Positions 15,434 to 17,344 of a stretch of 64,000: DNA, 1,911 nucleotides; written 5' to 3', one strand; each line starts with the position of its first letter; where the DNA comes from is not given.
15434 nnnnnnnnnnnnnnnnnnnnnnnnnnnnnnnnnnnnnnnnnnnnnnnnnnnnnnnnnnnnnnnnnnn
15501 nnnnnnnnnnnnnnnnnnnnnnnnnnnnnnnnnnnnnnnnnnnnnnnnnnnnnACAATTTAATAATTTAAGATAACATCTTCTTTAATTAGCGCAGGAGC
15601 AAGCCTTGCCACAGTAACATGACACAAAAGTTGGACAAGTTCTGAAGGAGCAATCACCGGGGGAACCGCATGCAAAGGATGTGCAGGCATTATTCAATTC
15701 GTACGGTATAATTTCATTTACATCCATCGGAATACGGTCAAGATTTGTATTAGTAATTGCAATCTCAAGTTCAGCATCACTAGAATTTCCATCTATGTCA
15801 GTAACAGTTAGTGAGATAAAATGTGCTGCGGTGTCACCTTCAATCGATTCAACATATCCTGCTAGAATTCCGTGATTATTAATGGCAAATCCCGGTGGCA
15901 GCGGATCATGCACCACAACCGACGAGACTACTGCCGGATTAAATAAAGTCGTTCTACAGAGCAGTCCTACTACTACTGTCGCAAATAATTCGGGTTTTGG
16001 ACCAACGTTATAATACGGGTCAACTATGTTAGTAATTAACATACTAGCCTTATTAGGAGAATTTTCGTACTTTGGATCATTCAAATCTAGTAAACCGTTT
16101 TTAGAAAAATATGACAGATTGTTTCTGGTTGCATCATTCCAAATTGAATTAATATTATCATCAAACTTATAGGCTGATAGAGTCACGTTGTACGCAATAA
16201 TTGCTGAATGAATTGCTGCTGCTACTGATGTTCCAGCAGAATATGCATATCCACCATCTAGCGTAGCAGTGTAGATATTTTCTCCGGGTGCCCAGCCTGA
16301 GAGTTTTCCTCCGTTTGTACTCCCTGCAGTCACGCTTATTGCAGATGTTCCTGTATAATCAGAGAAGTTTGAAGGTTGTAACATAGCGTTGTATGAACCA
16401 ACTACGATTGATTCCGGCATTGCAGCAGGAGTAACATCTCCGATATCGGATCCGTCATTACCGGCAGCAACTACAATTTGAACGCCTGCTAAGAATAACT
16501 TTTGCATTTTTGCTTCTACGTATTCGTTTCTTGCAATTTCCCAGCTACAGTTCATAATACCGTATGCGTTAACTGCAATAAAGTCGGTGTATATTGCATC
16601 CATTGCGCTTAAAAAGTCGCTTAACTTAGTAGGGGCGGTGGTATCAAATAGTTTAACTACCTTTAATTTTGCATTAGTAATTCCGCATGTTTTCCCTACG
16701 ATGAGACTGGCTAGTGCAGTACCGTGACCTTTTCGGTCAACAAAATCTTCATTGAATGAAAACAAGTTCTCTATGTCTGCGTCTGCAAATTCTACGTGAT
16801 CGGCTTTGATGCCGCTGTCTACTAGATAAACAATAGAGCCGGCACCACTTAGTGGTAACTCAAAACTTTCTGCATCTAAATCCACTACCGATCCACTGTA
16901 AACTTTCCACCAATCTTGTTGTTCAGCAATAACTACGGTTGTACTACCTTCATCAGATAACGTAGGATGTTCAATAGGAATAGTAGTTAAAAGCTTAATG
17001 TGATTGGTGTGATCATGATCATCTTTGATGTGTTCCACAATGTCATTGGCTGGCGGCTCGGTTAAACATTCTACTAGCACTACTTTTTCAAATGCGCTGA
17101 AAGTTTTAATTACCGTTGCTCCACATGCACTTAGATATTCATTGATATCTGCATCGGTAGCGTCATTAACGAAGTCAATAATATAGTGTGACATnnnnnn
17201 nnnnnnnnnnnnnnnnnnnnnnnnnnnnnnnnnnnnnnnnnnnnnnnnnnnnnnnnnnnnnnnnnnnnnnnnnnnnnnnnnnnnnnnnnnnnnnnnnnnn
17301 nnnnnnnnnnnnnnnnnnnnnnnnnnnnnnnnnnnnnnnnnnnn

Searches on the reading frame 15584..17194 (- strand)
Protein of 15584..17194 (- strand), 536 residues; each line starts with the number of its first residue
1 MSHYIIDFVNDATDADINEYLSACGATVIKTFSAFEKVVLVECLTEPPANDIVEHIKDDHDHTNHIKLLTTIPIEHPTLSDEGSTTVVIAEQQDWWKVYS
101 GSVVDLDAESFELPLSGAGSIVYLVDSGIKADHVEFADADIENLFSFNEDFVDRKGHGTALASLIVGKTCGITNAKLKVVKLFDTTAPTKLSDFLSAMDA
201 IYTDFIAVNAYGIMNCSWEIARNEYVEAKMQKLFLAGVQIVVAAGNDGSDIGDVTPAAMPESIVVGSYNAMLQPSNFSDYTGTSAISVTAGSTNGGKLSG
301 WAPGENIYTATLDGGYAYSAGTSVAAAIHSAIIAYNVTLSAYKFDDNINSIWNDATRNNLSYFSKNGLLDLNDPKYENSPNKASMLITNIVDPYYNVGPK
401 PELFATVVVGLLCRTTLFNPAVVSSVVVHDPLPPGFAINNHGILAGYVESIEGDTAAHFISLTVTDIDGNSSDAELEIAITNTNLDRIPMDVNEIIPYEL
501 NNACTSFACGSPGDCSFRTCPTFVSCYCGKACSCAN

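Call 36: search_protein_families(library=phrogs, proteins=[window:15584-17194:-], max_evalue=0.00001)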
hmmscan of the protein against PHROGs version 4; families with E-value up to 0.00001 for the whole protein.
window:15584-17194:- (536 aa): 1 family
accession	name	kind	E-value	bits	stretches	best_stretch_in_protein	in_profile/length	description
phrog_3677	-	other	2.2e-29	103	1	115-343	592-814/1125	protease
